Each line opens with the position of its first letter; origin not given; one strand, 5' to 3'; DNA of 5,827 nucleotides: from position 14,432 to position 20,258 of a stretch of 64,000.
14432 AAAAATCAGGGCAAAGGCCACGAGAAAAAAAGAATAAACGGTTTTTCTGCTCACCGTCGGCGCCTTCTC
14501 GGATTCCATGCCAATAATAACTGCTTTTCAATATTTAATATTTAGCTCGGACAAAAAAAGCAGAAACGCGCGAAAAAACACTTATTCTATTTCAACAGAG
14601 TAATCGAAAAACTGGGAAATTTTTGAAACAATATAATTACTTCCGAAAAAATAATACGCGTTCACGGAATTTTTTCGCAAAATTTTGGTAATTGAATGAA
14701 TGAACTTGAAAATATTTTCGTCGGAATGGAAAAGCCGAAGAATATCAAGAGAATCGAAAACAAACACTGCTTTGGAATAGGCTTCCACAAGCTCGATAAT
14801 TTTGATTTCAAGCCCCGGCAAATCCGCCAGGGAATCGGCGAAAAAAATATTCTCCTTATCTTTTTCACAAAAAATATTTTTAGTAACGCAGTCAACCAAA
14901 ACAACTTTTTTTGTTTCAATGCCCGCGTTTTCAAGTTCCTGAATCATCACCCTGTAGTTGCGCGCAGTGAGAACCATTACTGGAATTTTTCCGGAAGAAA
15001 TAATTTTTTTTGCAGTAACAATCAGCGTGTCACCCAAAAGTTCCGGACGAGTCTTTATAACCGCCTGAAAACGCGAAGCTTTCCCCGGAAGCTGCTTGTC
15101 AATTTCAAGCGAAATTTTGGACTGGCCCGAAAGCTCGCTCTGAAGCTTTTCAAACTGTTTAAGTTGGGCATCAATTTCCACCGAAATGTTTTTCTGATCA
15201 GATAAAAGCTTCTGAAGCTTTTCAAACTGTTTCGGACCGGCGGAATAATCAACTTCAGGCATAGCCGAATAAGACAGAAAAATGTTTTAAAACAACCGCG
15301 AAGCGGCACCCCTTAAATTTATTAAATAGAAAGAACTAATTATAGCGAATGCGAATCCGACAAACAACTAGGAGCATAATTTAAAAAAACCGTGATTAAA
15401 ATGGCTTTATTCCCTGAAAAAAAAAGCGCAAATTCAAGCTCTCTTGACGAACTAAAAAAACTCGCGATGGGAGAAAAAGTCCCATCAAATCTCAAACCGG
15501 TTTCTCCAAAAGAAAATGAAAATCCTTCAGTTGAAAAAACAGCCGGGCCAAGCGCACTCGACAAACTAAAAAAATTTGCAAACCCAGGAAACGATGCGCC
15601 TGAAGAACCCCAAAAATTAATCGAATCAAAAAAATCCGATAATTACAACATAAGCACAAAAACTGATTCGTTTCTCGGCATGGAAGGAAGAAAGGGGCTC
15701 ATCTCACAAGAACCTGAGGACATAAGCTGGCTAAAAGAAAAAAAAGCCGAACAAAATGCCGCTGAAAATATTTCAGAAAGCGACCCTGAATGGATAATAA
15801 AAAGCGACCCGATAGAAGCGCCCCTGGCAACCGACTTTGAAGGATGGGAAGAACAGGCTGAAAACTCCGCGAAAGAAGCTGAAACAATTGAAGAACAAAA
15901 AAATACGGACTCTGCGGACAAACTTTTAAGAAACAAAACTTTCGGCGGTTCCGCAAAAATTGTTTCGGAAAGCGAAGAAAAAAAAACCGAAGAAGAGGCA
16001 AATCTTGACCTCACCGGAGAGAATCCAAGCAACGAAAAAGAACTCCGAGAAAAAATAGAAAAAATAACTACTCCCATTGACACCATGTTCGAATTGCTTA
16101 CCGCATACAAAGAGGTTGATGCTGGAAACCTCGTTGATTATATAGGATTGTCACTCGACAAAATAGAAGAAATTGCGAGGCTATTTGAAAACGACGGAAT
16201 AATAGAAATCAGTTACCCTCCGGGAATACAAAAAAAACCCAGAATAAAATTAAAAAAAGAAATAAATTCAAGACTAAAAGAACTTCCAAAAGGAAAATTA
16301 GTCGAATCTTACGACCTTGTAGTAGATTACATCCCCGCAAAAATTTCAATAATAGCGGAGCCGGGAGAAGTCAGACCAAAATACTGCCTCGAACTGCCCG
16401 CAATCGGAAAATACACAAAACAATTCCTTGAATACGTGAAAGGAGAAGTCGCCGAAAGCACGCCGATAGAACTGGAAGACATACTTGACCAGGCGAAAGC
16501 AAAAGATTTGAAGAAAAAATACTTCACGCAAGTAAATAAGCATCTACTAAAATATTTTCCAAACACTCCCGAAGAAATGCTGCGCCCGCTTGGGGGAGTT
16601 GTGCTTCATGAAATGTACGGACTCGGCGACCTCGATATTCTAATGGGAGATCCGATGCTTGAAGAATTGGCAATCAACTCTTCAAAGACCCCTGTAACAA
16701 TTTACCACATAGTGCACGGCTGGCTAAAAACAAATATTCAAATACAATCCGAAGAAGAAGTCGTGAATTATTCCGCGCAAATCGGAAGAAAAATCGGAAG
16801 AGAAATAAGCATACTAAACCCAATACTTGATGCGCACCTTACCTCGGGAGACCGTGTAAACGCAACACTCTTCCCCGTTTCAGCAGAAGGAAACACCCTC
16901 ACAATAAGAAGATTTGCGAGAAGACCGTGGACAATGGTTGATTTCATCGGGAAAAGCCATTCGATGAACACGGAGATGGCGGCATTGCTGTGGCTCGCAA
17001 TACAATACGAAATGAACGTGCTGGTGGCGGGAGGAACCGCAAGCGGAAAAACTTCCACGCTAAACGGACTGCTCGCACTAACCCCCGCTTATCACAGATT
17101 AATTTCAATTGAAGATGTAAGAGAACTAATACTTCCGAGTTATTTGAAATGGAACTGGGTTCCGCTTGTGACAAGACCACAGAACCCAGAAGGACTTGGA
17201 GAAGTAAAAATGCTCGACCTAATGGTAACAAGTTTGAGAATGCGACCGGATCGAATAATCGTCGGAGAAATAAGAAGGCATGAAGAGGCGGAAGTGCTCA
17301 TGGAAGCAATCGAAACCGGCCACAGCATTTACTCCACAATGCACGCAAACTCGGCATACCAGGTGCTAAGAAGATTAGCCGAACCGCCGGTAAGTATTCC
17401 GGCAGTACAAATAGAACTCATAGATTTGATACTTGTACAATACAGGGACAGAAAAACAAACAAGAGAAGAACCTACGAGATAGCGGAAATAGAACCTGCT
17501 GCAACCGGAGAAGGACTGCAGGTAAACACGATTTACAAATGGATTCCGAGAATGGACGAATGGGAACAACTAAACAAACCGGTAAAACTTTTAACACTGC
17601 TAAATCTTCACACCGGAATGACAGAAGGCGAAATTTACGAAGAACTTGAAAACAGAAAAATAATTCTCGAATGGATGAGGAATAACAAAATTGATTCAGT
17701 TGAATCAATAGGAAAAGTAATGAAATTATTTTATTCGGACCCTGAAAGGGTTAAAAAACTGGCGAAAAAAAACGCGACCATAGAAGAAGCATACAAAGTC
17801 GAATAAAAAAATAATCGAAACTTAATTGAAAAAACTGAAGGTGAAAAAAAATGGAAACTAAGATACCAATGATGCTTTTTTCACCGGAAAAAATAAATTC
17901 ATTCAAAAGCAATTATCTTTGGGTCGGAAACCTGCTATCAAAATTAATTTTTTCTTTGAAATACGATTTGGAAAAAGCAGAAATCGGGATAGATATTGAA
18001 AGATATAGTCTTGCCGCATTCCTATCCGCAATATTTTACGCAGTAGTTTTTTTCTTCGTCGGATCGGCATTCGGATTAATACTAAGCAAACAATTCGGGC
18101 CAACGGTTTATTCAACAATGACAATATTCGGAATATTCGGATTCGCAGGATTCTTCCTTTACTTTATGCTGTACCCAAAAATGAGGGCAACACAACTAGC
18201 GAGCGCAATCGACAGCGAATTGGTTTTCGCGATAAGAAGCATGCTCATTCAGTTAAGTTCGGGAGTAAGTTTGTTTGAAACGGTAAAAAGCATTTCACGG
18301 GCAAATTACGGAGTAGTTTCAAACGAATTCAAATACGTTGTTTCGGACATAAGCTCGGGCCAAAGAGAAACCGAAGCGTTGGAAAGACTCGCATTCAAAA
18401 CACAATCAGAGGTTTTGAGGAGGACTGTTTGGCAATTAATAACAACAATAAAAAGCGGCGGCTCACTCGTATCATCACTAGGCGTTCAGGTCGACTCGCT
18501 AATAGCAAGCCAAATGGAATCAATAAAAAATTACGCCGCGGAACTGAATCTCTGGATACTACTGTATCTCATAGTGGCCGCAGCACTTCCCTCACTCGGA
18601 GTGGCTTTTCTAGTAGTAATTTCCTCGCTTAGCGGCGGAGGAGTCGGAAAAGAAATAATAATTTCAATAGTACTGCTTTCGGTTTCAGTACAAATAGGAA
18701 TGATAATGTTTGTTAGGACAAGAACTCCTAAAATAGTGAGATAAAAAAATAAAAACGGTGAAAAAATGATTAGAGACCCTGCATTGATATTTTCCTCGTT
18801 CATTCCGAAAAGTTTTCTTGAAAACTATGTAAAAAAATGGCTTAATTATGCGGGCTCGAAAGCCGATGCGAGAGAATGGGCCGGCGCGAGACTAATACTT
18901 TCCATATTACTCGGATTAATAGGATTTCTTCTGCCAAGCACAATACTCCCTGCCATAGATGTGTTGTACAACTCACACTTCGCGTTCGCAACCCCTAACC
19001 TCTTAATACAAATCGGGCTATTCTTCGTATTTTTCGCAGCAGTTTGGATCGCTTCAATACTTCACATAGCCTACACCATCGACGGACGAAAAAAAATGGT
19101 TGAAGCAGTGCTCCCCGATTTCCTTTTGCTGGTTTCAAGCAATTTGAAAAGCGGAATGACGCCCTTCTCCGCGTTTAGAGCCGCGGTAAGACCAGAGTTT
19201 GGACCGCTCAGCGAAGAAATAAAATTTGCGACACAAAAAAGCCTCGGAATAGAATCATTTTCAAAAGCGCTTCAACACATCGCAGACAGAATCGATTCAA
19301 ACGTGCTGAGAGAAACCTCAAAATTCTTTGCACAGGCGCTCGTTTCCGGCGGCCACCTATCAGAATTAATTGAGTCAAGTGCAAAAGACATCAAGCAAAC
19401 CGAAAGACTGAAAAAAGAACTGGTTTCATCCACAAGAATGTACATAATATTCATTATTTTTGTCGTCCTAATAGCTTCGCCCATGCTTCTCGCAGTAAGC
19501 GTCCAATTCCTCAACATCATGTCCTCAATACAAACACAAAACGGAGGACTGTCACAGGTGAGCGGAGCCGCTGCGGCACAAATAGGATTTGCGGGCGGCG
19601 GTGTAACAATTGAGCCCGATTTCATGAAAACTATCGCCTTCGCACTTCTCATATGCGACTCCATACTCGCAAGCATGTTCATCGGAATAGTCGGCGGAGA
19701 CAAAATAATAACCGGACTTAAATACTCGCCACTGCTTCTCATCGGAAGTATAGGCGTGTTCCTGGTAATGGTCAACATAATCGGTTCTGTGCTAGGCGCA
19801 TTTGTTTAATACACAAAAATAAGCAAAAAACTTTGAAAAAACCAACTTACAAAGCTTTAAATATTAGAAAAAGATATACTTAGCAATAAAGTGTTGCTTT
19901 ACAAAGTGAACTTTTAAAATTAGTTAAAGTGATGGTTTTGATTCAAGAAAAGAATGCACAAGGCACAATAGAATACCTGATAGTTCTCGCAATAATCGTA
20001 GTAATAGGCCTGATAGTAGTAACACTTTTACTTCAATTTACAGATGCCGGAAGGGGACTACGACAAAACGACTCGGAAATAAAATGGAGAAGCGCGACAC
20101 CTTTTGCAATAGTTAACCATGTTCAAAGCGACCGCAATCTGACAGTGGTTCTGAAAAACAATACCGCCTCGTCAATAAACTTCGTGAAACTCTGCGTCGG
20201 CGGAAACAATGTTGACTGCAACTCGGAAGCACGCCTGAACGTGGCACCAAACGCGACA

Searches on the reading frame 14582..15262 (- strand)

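Call 67: search_protein_families(library=pfam, proteins=[window:14582-15262:-], max_evalue=0.01)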
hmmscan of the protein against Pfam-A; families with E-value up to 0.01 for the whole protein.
window:14582-15262:- (226 aa): 1 family
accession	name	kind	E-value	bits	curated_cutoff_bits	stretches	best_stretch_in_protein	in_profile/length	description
PF24336.1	DUF7504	-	5.3e-07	30.7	27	1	95-225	33-179/179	Family of unknown function (DUF7504)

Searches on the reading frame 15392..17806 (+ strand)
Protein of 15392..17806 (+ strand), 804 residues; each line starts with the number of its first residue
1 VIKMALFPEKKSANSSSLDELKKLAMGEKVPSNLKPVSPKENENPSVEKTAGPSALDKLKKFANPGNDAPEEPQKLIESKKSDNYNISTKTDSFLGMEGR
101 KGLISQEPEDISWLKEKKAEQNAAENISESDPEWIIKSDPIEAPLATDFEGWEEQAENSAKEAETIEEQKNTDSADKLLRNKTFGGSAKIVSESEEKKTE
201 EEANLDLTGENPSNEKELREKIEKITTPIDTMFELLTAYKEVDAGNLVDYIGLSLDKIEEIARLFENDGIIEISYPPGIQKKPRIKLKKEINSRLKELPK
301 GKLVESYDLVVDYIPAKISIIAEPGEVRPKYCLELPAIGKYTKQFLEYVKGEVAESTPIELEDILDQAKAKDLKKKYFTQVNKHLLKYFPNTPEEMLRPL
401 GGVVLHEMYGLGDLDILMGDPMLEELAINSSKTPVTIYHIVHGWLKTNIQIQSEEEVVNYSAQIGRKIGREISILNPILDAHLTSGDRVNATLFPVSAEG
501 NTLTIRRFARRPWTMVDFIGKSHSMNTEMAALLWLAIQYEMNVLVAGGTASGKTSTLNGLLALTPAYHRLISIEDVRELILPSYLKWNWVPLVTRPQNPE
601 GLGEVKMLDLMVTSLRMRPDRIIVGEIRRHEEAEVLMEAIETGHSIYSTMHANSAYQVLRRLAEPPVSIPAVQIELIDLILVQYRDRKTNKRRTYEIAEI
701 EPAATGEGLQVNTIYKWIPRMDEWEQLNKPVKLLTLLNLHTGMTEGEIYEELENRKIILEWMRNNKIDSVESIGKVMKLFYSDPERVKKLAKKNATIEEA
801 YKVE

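Call 64: search_protein_families(library=ncbifam, proteins=[window:15392-17806:+], max_evalue=0.01)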
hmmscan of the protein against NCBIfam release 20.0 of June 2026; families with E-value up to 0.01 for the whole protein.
window:15392-17806:+ (804 aa): 18 families
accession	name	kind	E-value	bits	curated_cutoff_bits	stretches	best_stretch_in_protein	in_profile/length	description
NF058587.1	archaellum_moto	equivalog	8.5e-77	259.1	550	1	361-781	96-518/527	archaellum flagellar ATPase motor FlaI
TIGR03819.1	heli_sec_ATPase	hypoth_equivalog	1.6e-49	168.9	373.15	1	404-662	45-297/340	TadA family conjugal transfer-associated ATPase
NF053672.1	bindosome_BasE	exception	2.3e-43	148.7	1000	1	416-782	143-509/512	bindosome assembly system ATPase subunit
TIGR02788.1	VirB11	equivalog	5e-36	124.3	249.95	2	528-663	132-263/308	P-type DNA transfer ATPase VirB11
TIGR02782.1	TrbB_P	equivalog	5.6e-31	108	304.55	1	452-706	52-299/303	P-type conjugative transfer ATPase TrbB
NF010475.0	PRK13900.1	equivalog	9.3e-26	90.7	389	1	527-662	147-279/333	type IV secretion system ATPase VirB11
NF010469.0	PRK13894.1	subfamily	4.6e-25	88.6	508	1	468-664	78-266/320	conjugal transfer ATPase TrbB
NF010407.0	PRK13833.1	subfamily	1.3e-24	87.3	499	1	435-706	42-306/323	conjugal transfer protein TrbB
NF010425.0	PRK13851.1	equivalog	8.8e-21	74.1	461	1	526-662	148-280/344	type IV secretion system protein VirB11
NF041000.1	ATPase_ComGA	equivalog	3.7e-19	68.7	300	1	543-673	131-253/267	competence type IV pilus ATPase ComGA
NF007755.0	PRK10436.1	equivalog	1.2e-15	57.2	617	1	540-667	219-337/465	type II secretion system protein GspE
TIGR01420.1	pilT_fam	subfamily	1e-14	54.5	319.1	1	543-664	125-241/343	PilT/PilU family type 4a pilus ATPase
TIGR02538.1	type_IV_pilB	equivalog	3.5e-14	52.3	675.65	1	543-688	319-454/564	type IV-A pilus assembly ATPase PilB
NF053534.1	T4PilAsmATPsTfpB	equivalog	2.3e-12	46.1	850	1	542-664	338-451/584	type IV pilus assembly ATPase TfpB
TIGR02533.1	type_II_gspE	equivalog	9.2e-12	44.4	630.25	1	542-664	245-358/486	type II secretion system ATPase GspE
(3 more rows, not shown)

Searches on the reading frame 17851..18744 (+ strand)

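Call 64: search_protein_families(library=ncbifam, proteins=[window:17851-18744:+], max_evalue=0.01)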
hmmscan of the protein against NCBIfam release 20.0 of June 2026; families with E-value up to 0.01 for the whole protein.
window:17851-18744:+ (297 aa): 1 family
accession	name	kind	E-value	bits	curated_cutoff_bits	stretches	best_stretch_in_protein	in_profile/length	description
NF004705.1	PRK06041.1-3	equivalog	0.00019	20.5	400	1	8-287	141-417/465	archaellar assembly protein ArlJ/FlaJ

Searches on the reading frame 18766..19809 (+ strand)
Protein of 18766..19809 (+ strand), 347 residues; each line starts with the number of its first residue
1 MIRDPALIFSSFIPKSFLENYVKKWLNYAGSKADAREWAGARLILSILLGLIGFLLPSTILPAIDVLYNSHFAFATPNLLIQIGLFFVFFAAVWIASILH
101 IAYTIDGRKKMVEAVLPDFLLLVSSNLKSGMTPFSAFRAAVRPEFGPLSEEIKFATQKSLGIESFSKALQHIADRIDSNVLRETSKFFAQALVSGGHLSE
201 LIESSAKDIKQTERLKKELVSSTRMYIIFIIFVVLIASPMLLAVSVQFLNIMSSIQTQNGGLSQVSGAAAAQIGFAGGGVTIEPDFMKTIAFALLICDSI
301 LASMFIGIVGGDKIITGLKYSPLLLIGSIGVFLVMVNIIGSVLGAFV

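Call 64: search_protein_families(library=ncbifam, proteins=[window:18766-19809:+], max_evalue=0.01)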
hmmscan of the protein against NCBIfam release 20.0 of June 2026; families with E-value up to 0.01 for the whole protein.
window:18766-19809:+ (347 aa): 1 family
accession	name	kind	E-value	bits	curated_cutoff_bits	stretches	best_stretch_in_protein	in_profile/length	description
NF004705.1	PRK06041.1-3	equivalog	8.1e-05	21.8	400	1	100-343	231-462/465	archaellar assembly protein ArlJ/FlaJ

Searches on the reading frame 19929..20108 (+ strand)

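Call 63: search_protein_families(library=pfam, proteins=[window:19929-20108:+], max_evalue=10)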
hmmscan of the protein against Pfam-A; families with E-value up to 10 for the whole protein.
seq(60 aa): 2 families
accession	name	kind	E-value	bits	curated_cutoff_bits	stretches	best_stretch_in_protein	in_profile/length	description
PF04021.17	Class_IIIsignal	-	0.00077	19.8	23.7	1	8-31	1-24/27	Class III signal peptide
PF17439.7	DUF5418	-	0.0077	16.8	25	1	2-36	104-138/151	Family of unknown function (DUF5418)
